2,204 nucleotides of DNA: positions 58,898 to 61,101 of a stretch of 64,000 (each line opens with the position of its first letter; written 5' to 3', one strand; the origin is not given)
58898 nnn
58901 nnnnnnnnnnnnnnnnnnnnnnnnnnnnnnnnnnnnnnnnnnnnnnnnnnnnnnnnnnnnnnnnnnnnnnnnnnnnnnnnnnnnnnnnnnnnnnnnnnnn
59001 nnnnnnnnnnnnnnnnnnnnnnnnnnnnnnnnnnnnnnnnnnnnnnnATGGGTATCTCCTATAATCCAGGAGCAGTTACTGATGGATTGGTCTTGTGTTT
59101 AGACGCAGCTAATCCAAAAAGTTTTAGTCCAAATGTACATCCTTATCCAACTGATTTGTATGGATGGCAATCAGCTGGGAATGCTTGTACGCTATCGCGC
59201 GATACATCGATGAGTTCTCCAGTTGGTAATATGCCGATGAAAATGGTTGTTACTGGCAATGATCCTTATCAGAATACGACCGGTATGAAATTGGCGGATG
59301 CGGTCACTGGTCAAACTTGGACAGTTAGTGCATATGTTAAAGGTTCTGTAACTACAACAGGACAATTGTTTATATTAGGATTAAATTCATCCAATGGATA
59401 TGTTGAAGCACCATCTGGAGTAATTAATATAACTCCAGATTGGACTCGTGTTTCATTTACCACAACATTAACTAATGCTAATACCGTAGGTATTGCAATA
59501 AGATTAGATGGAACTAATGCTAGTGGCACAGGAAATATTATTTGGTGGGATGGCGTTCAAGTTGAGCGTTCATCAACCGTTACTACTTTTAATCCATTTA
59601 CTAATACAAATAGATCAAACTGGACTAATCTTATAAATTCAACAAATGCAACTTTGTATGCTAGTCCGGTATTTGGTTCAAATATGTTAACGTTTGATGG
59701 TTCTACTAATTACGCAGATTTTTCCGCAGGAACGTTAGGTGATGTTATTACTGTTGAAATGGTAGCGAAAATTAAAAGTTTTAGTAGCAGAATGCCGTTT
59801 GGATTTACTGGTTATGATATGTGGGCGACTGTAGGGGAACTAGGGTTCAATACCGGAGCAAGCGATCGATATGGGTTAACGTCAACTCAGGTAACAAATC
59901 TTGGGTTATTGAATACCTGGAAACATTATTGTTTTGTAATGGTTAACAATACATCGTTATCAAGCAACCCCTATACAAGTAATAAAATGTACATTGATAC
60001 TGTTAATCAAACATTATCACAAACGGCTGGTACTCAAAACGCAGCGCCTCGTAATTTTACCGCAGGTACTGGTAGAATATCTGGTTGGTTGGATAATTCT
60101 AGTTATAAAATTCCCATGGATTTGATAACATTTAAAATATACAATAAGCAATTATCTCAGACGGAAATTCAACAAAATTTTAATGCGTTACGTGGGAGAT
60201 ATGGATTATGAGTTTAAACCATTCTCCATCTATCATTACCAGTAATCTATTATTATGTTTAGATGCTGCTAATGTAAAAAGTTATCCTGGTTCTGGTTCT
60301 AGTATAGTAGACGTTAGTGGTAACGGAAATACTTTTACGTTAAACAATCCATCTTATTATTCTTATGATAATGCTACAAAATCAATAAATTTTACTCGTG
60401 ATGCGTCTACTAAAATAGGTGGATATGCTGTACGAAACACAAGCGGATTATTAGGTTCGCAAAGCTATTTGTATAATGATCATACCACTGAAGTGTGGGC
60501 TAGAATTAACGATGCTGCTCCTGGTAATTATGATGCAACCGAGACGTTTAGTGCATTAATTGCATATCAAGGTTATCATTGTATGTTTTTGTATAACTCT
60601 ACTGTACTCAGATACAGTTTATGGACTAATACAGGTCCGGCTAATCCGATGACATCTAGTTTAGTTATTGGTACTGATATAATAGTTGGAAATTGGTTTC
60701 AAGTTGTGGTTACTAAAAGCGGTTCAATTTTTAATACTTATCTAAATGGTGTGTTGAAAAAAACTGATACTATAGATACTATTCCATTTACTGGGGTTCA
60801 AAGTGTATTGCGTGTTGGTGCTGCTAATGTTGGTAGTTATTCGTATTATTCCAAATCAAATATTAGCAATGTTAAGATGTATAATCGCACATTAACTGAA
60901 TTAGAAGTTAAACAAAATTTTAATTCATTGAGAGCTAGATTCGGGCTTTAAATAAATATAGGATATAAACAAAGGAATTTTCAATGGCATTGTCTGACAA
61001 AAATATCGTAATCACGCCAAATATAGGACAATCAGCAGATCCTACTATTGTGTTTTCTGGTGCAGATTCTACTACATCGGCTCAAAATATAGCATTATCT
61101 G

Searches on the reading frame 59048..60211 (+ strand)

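Call 45: search_protein_families(library=pfam, proteins=[window:59048-60211:+], max_evalue=0.001)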
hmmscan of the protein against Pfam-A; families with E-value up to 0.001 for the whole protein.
window:59048-60211:+ (387 aa): 1 family
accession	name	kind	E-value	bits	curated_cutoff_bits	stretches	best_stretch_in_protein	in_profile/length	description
PF02018.23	CBM_4_9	-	0.00037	21.3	25.9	1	36-153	13-131/136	Carbohydrate binding domain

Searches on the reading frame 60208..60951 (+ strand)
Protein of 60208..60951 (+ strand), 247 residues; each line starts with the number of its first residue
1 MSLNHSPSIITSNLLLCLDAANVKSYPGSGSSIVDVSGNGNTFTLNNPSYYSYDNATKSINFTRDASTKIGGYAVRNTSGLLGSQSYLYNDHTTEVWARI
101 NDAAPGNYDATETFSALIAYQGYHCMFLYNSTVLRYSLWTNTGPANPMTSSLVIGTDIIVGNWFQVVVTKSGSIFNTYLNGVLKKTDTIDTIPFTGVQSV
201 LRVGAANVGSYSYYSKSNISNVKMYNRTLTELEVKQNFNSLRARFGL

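Call 91: search_protein_families(library=pfam, proteins=[window:60208-60951:+], max_evalue=0.01)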
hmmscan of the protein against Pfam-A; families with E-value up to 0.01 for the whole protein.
window:60208-60951:+ (247 aa): 2 families
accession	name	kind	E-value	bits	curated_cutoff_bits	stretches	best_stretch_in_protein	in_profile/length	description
PF13385.13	Laminin_G_3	-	1.1e-12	48.8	27.6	1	90-234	17-150/151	Concanavalin A-like lectin/glucanases superfamily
PF02973.23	Sialidase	-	3.8e-05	23.7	26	1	161-237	102-184/189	Sialidase, N-terminal domain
